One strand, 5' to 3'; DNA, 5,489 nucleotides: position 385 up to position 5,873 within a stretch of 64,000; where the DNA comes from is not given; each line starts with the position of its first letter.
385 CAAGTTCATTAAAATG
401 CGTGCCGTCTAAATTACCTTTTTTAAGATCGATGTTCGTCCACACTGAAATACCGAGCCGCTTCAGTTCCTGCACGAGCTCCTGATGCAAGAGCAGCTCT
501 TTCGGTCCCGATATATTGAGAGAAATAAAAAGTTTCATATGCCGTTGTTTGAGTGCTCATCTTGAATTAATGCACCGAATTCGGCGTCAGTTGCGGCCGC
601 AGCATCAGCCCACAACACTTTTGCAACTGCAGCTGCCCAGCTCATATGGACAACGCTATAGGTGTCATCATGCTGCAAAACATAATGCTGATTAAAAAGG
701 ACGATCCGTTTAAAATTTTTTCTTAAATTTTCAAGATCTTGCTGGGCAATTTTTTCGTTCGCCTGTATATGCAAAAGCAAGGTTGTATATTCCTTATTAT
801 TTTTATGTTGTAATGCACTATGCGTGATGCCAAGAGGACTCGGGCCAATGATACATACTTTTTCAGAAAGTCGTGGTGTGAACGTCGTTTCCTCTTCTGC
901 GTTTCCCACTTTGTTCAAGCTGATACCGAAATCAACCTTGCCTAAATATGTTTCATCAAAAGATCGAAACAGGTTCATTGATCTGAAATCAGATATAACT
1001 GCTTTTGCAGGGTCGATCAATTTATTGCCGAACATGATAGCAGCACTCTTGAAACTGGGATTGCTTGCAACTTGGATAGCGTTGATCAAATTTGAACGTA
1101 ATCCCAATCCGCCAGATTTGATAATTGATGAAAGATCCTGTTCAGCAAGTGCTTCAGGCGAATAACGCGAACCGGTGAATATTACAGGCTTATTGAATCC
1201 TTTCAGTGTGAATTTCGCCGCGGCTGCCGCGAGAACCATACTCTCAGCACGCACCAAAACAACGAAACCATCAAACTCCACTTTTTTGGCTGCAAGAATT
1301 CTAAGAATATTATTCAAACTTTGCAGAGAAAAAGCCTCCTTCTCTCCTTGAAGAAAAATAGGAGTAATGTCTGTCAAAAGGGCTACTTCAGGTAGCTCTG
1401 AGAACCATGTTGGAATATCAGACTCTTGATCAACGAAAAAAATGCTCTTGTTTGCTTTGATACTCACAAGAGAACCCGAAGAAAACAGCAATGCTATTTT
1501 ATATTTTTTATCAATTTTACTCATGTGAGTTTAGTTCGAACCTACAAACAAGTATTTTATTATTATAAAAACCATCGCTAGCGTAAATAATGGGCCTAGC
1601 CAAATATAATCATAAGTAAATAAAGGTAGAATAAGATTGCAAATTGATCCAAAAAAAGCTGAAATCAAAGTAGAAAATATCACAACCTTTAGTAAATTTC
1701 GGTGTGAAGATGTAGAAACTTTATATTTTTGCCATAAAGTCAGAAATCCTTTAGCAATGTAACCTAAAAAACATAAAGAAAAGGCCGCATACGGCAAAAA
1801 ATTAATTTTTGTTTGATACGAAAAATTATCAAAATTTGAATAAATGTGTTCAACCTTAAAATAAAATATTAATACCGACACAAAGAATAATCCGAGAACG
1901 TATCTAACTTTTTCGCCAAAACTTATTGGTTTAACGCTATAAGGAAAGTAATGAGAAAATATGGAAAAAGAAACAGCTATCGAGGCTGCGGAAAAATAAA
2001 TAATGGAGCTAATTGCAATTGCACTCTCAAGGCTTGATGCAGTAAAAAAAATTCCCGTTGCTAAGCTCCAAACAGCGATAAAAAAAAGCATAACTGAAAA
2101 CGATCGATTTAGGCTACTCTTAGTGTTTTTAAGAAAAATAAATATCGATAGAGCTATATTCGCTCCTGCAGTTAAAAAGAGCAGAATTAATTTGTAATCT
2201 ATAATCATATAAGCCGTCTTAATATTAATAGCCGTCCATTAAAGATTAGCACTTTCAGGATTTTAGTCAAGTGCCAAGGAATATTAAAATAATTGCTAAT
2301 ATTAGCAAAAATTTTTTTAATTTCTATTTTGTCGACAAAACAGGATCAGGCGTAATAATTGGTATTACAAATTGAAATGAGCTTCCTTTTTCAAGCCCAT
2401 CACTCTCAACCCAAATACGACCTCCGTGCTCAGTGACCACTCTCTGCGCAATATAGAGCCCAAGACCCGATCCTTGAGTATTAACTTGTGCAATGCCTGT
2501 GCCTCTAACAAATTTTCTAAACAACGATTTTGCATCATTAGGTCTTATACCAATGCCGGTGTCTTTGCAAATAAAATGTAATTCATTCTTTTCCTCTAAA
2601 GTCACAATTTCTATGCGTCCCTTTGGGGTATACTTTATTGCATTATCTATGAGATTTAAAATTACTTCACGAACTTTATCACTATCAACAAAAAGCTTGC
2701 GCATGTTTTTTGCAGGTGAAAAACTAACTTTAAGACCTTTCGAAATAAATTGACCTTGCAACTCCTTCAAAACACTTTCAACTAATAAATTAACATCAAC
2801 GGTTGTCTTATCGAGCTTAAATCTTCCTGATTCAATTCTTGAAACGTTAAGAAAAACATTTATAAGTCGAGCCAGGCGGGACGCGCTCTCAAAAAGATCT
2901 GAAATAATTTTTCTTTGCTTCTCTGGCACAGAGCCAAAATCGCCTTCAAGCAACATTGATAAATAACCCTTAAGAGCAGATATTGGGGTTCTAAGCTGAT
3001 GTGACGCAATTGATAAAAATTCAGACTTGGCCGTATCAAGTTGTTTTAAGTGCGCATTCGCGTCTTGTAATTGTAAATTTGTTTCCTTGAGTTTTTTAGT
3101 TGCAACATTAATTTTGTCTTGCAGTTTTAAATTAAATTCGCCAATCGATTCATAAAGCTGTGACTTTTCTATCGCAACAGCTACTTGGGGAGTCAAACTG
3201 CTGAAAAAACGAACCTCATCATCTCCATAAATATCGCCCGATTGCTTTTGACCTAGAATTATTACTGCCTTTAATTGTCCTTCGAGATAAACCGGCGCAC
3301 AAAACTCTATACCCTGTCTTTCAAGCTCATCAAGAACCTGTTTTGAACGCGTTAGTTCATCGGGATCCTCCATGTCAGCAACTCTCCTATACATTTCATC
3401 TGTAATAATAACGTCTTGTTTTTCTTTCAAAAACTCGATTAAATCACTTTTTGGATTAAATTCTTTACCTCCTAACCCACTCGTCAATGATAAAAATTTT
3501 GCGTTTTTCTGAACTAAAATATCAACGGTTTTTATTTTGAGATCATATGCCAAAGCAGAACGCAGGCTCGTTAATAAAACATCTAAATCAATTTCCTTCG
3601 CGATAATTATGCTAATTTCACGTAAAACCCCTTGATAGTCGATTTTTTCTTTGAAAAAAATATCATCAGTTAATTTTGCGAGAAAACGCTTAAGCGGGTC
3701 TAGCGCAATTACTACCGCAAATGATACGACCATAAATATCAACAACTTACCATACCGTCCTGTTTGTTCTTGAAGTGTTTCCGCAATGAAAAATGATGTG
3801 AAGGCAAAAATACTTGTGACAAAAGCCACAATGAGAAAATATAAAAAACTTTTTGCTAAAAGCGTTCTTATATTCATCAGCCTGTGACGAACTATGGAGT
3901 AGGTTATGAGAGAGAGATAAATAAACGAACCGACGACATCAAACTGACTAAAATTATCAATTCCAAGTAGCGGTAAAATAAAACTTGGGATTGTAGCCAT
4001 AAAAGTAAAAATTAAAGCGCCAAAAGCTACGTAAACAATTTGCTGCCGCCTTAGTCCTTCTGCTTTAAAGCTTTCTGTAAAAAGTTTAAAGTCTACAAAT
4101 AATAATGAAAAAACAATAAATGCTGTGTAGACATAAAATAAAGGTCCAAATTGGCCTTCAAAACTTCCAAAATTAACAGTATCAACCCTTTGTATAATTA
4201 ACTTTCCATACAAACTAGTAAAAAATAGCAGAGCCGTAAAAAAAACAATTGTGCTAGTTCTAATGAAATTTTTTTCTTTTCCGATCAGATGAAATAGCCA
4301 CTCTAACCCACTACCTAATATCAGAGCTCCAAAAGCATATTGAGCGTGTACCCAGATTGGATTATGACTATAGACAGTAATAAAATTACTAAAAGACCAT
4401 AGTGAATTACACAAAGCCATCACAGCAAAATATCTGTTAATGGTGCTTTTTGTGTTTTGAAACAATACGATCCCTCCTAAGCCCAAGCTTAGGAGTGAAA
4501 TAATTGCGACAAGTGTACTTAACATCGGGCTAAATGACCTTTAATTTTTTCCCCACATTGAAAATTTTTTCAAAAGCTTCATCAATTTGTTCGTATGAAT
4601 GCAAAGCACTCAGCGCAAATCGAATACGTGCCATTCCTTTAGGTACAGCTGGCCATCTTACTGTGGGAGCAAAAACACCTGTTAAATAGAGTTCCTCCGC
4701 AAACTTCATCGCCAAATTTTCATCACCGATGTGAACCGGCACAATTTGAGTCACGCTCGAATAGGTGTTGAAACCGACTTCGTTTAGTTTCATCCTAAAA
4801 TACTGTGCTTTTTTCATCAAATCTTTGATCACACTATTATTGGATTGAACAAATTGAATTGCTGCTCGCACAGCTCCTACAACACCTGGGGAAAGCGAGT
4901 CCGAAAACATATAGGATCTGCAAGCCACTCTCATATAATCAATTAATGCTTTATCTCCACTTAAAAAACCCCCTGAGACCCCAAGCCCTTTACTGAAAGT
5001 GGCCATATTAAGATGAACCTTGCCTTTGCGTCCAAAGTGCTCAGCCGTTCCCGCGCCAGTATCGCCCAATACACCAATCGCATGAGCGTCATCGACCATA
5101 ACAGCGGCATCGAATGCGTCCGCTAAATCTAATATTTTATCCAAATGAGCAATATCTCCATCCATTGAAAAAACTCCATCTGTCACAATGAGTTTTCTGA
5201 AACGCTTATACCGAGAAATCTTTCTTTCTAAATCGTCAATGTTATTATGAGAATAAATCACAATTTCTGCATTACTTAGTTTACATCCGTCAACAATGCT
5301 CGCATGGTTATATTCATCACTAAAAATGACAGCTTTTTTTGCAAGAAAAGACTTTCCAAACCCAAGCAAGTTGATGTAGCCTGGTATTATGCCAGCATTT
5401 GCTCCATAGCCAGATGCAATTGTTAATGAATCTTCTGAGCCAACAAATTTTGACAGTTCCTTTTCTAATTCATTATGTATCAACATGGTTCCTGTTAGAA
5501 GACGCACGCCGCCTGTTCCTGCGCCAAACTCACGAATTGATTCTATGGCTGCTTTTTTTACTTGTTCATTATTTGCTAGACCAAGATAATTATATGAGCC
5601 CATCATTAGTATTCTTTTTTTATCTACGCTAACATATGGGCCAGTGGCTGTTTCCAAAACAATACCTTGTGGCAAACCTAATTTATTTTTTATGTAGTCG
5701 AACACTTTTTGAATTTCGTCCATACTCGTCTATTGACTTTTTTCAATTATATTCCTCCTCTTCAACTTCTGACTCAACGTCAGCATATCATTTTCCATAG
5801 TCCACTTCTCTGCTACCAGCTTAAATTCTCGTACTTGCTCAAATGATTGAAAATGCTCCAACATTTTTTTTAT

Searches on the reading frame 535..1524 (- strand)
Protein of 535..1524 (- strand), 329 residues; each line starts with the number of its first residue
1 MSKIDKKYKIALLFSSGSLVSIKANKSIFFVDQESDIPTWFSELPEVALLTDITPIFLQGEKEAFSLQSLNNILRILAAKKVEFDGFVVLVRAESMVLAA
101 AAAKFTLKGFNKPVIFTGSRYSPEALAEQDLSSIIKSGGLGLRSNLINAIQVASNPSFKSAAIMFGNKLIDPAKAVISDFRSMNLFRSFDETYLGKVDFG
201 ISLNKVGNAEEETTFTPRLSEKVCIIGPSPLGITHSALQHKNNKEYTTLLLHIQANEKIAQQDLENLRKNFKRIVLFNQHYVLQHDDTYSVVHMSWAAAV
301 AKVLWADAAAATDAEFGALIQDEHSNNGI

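Call 26: search_protein_families(library=pfam, proteins=[window:535-1524:-], max_evalue=0.001)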
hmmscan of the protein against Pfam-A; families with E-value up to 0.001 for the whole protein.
window:535-1524:- (329 aa): 1 family
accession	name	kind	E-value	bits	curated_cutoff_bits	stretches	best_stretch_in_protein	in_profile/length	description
PF00710.25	Asparaginase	-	7.3e-15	55.4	22.5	1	11-198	3-182/193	Asparaginase, N-terminal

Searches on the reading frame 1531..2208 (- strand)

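Call 26: search_protein_families(library=pfam, proteins=[window:1531-2208:-], max_evalue=0.001)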
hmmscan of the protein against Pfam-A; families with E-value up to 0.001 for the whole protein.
window:1531-2208:- (225 aa): 1 family
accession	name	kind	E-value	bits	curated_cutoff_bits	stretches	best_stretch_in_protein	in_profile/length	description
PF16927.11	HisKA_7TM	-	2.4e-07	31.3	28.6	1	9-217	1-214/224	N-terminal 7TM region of histidine kinase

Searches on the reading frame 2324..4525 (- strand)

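Call 26: search_protein_families(library=pfam, proteins=[window:2324-4525:-], max_evalue=0.001)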
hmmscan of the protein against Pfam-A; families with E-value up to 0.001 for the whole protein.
window:2324-4525:- (733 aa): 5 families
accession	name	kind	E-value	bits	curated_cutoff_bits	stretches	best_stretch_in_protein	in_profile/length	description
PF02518.31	HATPase_c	-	5.2e-25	88.5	26.4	1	614-722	2-108/111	Histidine kinase-, DNA gyrase B-, and HSP90-like ATPase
PF00512.31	HisKA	-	5.4e-17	62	26.9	1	499-567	1-66/66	His Kinase A (phospho-acceptor) domain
PF16927.11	HisKA_7TM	-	2.7e-12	47.4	28.6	1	6-219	2-222/224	N-terminal 7TM region of histidine kinase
PF13185.12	GAF_2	-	7.1e-05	23.5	28.6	1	401-453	91-136/136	GAF domain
PF01590.32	GAF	-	0.00092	20.2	22.4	0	365-452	58-133/133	GAF domain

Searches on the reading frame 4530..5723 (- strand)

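Call 26: search_protein_families(library=pfam, proteins=[window:4530-5723:-], max_evalue=0.001)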
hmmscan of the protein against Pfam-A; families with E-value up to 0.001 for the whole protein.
window:4530-5723:- (397 aa): 2 families
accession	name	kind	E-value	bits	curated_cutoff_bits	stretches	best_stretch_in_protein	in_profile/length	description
PF00155.27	Aminotran_1_2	-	2.1e-51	175.7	19.7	1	38-387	3-361/361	Aminotransferase class I and II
PF01212.27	Beta_elim_lyase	-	2.4e-05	24.2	27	1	84-330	35-283/288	Beta-eliminating lyase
